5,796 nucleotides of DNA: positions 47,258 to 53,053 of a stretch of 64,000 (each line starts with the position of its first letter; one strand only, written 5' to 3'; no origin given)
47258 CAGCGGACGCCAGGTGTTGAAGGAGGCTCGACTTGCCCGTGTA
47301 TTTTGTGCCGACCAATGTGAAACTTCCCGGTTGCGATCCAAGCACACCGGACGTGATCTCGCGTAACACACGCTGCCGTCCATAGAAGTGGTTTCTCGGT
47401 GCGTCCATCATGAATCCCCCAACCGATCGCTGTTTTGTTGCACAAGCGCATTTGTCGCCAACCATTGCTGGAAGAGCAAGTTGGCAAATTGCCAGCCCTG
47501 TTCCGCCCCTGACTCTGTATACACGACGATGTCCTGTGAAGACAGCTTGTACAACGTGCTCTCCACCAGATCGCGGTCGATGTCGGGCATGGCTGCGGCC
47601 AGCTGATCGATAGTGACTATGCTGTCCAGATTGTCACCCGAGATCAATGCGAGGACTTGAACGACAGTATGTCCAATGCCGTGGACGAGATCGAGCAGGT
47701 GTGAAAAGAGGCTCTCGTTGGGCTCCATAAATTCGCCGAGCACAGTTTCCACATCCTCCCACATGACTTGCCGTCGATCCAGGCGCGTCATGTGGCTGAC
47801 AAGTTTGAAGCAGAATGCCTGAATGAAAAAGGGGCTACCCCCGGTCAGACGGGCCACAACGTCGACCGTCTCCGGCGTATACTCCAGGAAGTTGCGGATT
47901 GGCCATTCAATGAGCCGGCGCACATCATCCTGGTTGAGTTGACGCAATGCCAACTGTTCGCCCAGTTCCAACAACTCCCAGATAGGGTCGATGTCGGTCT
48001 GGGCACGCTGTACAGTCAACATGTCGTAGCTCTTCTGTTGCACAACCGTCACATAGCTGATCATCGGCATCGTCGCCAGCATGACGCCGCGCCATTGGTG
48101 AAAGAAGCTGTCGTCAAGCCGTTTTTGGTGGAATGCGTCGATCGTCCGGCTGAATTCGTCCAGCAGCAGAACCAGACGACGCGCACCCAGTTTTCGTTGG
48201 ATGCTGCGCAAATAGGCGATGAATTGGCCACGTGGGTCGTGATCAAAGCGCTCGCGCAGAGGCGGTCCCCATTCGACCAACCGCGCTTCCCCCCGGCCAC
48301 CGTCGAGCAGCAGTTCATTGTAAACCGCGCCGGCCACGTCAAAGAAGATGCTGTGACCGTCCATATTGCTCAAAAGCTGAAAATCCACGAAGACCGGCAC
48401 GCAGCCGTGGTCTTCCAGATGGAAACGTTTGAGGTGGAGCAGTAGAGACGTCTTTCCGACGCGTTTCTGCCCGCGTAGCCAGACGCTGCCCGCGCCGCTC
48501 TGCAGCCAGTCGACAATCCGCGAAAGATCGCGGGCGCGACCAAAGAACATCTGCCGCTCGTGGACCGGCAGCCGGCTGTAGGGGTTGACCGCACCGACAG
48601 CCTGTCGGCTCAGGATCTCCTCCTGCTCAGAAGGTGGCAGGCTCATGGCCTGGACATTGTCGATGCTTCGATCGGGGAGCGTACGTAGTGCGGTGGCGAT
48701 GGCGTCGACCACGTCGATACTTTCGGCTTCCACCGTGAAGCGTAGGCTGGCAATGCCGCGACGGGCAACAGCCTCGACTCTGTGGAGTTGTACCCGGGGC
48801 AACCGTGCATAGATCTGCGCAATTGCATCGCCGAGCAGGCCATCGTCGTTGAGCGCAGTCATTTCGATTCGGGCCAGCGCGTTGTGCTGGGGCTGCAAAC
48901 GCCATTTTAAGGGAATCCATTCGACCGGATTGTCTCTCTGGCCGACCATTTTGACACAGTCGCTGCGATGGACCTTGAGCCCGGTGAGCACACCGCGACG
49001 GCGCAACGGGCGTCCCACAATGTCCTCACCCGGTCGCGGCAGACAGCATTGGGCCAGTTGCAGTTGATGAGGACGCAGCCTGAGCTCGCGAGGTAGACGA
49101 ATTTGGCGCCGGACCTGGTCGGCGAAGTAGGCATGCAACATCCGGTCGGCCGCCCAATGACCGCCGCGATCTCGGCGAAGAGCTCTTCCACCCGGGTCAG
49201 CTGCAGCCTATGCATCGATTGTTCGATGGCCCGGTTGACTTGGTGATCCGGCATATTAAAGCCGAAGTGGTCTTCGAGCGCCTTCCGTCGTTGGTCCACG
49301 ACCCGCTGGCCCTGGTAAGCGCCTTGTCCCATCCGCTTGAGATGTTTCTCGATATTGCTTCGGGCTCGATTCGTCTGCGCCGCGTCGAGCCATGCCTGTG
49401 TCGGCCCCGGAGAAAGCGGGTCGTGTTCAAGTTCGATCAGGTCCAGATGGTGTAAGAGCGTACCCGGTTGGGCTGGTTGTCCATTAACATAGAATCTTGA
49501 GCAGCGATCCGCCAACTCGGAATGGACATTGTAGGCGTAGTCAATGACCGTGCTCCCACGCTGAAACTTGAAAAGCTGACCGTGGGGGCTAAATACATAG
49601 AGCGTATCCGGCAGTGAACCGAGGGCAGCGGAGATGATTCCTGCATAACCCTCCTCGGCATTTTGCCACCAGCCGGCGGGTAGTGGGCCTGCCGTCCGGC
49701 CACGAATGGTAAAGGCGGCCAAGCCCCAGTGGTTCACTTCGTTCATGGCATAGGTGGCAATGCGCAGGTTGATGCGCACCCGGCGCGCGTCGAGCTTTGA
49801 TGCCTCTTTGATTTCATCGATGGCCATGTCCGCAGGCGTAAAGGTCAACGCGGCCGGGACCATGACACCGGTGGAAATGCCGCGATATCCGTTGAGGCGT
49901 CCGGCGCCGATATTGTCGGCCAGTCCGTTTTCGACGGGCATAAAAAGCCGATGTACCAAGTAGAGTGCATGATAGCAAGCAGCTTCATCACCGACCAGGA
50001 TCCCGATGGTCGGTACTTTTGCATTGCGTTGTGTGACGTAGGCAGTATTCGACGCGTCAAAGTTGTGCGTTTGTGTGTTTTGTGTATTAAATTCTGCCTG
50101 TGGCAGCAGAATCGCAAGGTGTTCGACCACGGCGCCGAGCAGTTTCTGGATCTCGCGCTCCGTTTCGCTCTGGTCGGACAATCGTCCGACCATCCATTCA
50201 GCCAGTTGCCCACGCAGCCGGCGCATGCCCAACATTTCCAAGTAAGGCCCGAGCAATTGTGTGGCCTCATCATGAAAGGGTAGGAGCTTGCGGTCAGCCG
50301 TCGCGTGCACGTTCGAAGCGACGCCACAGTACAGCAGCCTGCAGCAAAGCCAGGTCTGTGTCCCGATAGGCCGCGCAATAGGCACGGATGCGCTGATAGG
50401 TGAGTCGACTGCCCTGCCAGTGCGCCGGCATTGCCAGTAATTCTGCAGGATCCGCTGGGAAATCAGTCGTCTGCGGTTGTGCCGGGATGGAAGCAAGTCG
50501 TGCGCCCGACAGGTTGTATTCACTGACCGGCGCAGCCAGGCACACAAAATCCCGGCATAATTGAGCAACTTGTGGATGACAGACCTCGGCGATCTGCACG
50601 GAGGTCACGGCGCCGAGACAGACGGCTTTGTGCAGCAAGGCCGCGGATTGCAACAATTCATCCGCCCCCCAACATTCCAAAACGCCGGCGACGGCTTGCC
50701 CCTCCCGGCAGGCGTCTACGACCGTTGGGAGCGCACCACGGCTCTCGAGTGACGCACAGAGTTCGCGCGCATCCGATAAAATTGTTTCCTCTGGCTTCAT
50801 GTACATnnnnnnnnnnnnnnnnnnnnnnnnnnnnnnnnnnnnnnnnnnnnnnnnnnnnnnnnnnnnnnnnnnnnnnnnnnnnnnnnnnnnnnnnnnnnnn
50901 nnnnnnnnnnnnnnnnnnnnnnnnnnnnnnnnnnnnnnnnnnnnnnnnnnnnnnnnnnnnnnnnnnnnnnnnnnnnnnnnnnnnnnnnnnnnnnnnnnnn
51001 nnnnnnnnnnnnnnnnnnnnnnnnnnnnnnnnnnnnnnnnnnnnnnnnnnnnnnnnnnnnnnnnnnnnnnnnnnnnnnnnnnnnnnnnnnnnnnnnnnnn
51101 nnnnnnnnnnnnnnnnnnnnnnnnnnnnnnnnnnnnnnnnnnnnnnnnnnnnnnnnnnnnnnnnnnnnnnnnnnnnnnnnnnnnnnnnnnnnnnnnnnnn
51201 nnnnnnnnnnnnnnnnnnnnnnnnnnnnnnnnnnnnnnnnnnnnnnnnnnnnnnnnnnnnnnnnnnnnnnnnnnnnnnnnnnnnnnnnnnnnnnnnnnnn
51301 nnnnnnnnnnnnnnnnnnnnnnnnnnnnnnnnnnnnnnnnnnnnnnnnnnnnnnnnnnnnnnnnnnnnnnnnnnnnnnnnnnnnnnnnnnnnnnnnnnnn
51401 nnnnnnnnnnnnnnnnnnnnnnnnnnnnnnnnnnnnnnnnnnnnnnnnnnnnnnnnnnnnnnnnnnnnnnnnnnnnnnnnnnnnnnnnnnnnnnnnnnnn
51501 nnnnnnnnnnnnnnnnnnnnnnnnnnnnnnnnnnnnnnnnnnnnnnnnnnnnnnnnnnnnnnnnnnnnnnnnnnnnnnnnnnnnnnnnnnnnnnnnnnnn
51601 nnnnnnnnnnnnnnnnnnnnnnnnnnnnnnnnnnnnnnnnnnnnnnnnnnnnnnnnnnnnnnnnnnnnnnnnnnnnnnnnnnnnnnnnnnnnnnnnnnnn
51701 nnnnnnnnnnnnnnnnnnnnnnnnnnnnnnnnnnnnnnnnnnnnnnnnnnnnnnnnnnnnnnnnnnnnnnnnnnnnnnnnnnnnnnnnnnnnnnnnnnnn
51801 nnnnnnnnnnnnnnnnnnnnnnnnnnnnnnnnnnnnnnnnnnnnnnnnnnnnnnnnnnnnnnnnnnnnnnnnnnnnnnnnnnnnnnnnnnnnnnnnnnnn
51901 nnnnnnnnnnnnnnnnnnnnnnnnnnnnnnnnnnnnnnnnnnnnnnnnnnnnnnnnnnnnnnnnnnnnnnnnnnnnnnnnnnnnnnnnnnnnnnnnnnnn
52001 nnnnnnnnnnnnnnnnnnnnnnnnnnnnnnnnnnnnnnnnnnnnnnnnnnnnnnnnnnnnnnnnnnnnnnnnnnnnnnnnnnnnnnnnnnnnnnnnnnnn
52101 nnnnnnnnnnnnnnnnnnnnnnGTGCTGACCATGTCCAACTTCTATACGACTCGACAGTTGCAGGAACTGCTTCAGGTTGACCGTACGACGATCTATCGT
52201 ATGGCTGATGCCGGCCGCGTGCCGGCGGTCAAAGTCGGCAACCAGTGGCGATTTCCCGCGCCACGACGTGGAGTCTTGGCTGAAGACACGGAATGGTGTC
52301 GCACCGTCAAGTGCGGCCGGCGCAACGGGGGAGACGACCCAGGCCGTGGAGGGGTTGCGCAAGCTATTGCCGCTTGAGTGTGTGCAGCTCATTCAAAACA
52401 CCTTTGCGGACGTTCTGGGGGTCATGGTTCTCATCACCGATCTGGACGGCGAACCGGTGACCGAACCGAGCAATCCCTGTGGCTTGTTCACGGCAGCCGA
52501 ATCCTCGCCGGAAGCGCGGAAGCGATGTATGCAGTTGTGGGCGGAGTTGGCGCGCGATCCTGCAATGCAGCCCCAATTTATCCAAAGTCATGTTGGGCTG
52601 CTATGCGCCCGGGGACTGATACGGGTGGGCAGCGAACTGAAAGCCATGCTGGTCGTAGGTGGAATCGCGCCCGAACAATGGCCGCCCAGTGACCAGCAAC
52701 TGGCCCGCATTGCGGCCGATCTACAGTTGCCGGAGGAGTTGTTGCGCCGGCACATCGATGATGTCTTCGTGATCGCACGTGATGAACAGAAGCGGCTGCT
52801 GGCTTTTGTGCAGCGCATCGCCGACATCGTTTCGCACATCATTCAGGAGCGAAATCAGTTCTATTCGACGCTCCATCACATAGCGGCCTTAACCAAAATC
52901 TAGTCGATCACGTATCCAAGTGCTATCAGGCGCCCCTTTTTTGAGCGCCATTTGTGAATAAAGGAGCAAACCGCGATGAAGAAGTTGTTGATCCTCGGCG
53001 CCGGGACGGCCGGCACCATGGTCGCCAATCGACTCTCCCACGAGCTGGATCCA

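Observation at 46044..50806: Catalytically degenerate RelA/SpoT scaffold fused to a P-loop ATPase and coupled to a paralogous ATPase-wHTH partner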

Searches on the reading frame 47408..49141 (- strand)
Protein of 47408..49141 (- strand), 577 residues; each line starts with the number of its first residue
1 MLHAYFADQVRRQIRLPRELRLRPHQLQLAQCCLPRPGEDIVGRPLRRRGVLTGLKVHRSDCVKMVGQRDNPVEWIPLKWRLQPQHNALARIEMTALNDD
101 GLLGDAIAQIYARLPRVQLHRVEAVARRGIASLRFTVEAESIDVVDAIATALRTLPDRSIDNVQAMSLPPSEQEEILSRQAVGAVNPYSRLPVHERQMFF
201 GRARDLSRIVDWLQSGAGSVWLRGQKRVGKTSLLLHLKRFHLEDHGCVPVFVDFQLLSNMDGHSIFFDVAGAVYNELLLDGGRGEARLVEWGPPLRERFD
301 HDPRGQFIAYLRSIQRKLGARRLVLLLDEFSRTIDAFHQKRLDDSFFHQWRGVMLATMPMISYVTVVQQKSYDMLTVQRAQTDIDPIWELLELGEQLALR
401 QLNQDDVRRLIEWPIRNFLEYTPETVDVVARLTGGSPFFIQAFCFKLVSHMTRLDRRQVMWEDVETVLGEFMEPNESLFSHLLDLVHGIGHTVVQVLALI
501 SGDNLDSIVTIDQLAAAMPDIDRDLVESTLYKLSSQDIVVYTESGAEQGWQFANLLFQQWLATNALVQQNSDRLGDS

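Call 3: search_protein_families(library=pfam, proteins=[window:47408-49141:-], max_evalue=1)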
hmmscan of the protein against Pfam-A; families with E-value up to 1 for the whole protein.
window:47408-49141:- (577 aa): 6 families
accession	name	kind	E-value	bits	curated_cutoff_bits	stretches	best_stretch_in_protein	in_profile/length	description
PF13191.12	AAA_16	-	5.3e-06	27.5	32.6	1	199-331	2-142/167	AAA ATPase domain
PF20703.3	nSTAND1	-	0.00048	20.3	27.1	1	194-426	11-212/379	Novel STAND NTPase 1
PF13291.12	ACT_4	-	0.0013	19.8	27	1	90-157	7-74/80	ACT domain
PF01637.24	ATPase_2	-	0.0047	17.2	33.2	1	199-253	1-55/225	ATPase domain predominantly from Archaea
PF14516.12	AAA_35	-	0.0049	16.2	27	0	218-258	32-71/331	AAA-like domain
PF13401.12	AAA_22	-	0.008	16.9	27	1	215-332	3-95/130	AAA domain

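Call 4: search_protein_families(library=ncbifam, proteins=[window:47408-49141:-], max_evalue=1)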
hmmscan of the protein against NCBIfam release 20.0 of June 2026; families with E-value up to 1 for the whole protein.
window:47408-49141:- (577 aa): 4 families
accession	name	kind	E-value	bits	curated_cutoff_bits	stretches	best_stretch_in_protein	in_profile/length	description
TIGR00691.1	spoT_relA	subfamily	1.6e-09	36.7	499.2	1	25-157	553-681/687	RelA/SpoT family protein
NF008303.0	PRK11092.1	equivalog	9.4e-07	27.4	947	1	27-157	568-693/702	bifunctional GTP diphosphokinase/guanosine-3',5'-bis pyrophosphate 3'-pyrophosphohydrolase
NF008124.0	PRK10872.1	equivalog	0.00041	19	728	1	28-157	608-734/744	GTP diphosphokinase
NF053861.1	DS8_antiphage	equivalog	0.011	13.5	790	1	216-262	369-414/994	anti-phage protein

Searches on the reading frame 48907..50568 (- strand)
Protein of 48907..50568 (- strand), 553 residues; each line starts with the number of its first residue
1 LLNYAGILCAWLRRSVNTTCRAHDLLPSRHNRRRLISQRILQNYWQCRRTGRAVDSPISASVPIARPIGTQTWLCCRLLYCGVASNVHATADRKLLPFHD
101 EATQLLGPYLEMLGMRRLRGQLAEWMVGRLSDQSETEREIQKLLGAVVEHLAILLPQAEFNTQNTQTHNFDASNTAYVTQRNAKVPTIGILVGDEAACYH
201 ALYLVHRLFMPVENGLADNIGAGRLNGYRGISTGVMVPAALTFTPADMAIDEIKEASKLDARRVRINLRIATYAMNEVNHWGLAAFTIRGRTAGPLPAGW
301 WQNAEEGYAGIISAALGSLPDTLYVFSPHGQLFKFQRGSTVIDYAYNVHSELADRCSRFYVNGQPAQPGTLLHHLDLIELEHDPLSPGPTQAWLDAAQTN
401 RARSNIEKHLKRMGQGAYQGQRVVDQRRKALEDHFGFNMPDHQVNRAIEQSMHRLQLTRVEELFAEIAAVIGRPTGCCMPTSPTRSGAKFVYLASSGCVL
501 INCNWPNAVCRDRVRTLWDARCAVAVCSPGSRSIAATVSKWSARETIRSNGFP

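Call 3: search_protein_families(library=pfam, proteins=[window:48907-50568:-], max_evalue=1)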
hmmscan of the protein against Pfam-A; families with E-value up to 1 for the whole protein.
window:48907-50568:- (553 aa): 2 families
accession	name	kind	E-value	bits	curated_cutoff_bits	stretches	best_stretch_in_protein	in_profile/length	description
PF02824.27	TGS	-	1.1e-09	38.6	22.2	1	324-374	2-52/60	TGS domain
PF04607.23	RelA_SpoT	-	0.018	15.8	27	1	188-285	29-104/113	Region found in RelA / SpoT proteins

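Call 4: search_protein_families(library=ncbifam, proteins=[window:48907-50568:-], max_evalue=1)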
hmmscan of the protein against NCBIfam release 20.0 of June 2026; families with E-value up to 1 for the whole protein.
window:48907-50568:- (553 aa): 4 families
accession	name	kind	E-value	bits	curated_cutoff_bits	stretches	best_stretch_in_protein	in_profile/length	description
TIGR00691.1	spoT_relA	subfamily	1.5e-26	93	499.2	2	319-468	359-503/687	RelA/SpoT family protein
NF008303.0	PRK11092.1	equivalog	1.3e-18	66.6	947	1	189-468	264-528/702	bifunctional GTP diphosphokinase/guanosine-3',5'-bis pyrophosphate 3'-pyrophosphohydrolase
NF008124.0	PRK10872.1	equivalog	1.5e-13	50.2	728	1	187-468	278-547/744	GTP diphosphokinase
NF005480.0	PRK07081.1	equivalog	0.21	11.5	72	1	430-458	44-72/83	acyl carrier protein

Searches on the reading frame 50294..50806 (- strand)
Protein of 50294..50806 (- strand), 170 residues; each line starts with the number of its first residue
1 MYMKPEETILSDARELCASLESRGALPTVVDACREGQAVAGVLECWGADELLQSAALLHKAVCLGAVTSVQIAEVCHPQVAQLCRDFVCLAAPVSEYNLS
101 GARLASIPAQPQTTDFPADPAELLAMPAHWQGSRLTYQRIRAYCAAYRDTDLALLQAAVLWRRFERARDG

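Call 3: search_protein_families(library=pfam, proteins=[window:50294-50806:-], max_evalue=1)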
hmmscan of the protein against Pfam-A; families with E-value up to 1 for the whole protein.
window:50294-50806:- (170 aa): 2 families
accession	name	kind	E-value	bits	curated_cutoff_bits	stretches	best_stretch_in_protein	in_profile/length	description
PF13328.12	HD_4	-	0.002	18.3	27.2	1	13-86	1-73/156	HD domain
PF21695.3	GlnR_1st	-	0.1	13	27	1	10-55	53-97/111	Transcription regulator GlnR, N-terminal domain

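Call 4: search_protein_families(library=ncbifam, proteins=[window:50294-50806:-], max_evalue=1)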
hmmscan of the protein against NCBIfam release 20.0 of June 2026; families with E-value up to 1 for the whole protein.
window:50294-50806:- (170 aa): 1 family
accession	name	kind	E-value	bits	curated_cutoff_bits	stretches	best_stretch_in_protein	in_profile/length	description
NF041224.1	BagC_FevH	exception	0.062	12.1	750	1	16-75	130-188/368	bagremycin/ferroverdin biosynthesis 3,4-AHBA synthase BagC/FevH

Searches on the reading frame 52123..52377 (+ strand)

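Call 31: search_protein_families(library=pfam, proteins=[window:52123-52377:+], max_evalue=0.001)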
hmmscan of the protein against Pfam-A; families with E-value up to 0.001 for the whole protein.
window:52123-52377:+ (84 aa): 1 family
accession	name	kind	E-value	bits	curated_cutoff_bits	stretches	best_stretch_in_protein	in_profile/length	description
PF12728.13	HTH_17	-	1.6e-12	47.9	27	1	7-45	1-39/51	Helix-turn-helix domain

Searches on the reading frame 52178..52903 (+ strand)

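Call 31: search_protein_families(library=pfam, proteins=[window:52178-52903:+], max_evalue=0.001)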
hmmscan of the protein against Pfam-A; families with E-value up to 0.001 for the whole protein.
window:52178-52903:+ (241 aa): 1 family
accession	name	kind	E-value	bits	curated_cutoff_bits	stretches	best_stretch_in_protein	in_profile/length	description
PF10114.15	PocR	-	3.8e-23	82.5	23.9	1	63-220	2-159/162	Sensory domain found in PocR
